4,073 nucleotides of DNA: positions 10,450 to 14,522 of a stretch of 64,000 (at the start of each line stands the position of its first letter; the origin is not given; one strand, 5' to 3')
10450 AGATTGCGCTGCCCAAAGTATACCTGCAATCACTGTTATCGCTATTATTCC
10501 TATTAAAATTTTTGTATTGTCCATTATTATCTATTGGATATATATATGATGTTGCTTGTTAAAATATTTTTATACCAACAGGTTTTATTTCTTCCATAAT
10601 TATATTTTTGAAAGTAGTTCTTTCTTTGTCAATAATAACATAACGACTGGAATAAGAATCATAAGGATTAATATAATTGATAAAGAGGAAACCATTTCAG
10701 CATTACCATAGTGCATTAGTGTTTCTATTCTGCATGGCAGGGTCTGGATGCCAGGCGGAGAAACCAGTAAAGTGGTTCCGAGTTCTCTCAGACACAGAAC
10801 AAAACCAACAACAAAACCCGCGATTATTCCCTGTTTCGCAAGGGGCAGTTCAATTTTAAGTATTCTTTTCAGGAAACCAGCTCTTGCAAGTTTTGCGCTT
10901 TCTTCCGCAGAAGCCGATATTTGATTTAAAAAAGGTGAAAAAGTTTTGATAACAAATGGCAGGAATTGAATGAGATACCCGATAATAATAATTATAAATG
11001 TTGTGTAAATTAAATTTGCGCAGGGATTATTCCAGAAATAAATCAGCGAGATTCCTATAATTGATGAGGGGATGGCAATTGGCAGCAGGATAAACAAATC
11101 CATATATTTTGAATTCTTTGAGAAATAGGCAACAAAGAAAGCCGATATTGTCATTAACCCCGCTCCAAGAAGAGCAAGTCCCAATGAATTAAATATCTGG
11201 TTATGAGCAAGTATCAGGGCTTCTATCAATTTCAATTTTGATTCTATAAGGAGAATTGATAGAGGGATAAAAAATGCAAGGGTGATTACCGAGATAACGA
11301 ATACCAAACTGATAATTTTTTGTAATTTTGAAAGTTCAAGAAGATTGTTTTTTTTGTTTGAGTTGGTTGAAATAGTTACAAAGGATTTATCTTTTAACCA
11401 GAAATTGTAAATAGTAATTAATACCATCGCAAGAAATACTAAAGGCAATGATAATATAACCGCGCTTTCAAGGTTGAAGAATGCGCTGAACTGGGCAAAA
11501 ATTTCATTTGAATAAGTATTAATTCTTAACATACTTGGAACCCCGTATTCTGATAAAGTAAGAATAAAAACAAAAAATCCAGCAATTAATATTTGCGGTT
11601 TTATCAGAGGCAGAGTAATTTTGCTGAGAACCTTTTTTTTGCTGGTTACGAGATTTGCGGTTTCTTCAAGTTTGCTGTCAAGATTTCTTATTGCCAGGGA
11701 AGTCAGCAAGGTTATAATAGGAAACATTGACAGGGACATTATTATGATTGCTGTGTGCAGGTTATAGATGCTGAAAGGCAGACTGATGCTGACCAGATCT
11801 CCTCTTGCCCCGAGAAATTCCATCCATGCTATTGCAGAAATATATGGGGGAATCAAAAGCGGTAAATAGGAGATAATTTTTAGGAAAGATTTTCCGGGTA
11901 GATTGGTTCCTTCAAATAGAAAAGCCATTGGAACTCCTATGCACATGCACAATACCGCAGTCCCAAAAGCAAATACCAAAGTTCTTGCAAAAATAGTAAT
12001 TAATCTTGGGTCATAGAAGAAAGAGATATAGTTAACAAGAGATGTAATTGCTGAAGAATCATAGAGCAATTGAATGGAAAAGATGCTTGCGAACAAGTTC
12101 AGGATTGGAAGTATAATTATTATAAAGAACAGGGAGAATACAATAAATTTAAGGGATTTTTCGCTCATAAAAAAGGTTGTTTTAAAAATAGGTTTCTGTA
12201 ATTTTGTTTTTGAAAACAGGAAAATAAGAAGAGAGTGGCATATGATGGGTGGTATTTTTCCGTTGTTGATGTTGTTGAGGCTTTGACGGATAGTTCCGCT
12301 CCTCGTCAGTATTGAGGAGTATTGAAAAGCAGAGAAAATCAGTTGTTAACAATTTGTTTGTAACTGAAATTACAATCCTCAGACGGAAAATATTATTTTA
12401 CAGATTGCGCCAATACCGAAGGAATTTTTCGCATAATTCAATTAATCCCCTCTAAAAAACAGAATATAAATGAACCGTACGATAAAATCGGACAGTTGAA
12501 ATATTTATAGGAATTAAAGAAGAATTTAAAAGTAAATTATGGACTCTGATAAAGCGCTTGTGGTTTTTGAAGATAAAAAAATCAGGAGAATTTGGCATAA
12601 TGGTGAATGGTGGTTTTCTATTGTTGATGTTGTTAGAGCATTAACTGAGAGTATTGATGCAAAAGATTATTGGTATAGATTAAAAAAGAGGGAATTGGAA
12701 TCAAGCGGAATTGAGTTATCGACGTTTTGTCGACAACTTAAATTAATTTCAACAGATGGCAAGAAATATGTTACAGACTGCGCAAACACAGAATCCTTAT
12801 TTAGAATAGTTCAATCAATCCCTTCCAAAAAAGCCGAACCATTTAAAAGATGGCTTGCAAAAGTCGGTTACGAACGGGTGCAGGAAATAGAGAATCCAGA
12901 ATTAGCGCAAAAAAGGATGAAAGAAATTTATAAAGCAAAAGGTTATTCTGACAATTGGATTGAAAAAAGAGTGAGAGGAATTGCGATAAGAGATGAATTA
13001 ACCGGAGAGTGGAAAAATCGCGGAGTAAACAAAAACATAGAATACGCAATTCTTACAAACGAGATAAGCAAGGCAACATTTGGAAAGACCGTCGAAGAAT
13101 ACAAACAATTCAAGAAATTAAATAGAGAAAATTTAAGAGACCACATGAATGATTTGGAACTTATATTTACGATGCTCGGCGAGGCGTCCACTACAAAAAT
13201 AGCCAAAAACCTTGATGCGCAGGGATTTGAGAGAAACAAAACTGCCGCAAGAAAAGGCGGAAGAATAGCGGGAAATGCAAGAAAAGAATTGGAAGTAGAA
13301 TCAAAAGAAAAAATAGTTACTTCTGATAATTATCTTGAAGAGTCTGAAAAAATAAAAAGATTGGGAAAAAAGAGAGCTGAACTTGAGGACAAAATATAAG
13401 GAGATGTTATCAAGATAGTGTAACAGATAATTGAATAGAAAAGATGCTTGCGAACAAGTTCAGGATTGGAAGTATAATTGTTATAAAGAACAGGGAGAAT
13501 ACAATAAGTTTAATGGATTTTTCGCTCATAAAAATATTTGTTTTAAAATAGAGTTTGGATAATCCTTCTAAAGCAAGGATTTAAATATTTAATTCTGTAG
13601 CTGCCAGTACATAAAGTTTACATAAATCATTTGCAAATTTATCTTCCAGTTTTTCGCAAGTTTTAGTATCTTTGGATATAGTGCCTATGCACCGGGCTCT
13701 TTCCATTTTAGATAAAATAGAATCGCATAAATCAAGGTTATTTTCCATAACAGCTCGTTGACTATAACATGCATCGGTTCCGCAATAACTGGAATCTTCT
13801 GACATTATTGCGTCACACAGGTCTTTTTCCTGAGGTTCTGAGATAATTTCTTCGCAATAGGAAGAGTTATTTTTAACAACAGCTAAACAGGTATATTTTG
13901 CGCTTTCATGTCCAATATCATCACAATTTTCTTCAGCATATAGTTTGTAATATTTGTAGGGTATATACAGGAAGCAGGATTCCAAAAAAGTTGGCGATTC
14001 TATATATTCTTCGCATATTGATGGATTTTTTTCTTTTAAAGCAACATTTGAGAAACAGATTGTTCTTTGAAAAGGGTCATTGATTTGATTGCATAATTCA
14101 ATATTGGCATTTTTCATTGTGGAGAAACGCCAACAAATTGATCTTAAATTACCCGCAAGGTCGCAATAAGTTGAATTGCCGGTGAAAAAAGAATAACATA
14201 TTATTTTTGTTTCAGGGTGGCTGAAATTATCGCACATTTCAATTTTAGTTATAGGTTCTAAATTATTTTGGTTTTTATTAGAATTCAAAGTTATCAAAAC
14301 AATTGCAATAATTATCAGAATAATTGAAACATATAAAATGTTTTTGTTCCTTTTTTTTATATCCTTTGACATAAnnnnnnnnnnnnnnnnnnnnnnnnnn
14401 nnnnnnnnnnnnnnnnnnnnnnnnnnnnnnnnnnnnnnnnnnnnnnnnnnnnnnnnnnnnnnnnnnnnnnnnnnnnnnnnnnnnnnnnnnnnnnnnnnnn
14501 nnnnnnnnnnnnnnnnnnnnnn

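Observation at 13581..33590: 20-kb island: a pilus-like system built from many M-[KR]-G prepilin-type proteins, one FlaJ/TadC-type platform protein and a set of extremely cysteine-rich secreted proteins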

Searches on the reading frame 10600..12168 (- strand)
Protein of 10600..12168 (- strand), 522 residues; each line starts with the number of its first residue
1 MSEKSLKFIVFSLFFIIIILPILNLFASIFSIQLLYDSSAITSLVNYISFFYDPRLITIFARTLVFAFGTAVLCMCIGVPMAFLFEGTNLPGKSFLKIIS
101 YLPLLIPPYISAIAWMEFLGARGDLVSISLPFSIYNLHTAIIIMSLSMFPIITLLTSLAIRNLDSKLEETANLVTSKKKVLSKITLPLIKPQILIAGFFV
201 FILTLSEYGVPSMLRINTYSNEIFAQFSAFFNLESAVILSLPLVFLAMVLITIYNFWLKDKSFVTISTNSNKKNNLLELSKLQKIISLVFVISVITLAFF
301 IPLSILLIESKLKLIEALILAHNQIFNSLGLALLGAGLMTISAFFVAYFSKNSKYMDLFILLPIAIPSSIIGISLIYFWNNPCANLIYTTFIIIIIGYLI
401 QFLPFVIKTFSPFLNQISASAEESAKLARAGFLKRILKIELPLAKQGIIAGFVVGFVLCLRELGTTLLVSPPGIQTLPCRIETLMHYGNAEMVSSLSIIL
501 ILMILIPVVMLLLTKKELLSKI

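Call 7: search_protein_families(library=pfam, max_evalue=0.001, proteins=[window:10600-12168:-])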
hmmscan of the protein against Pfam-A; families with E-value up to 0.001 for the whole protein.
window:10600-12168:- (522 aa): 1 family
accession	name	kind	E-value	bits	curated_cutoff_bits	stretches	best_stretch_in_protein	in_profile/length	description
PF00528.27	BPD_transp_1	-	1.6e-16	61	26.4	2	344-512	6-174/184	Binding-protein-dependent transport system inner membrane component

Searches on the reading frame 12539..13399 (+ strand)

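Call 8: search_protein_families(library=pfam, max_evalue=0.001, proteins=[window:12539-13399:+])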
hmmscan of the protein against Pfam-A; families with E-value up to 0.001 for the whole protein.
window:12539-13399:+ (286 aa): 1 family
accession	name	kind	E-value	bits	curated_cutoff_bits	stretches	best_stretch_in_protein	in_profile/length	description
PF02498.22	Bro-N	-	1.9e-12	48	25.6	1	14-108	1-92/96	BRO family, N-terminal domain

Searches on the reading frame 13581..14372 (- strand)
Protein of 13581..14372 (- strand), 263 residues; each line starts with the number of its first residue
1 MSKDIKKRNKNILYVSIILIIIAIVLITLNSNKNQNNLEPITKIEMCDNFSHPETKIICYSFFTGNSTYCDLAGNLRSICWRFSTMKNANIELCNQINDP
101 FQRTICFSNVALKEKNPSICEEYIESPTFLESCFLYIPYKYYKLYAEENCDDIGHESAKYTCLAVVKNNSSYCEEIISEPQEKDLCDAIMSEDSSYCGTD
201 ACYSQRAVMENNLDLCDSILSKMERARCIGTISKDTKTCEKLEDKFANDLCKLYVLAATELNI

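Call 4: search_protein_families(library=pfam, max_evalue=0.01, proteins=[window:13581-14372:-])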
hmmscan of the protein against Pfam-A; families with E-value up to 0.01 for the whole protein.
window:13581-14372:- (263 aa): 1 family
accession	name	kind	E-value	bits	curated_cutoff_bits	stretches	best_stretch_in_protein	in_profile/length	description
PF16586.11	DUF5060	-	0.0068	17.1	27.2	0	27-69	10-51/70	Domain of unknown function (DUF5060)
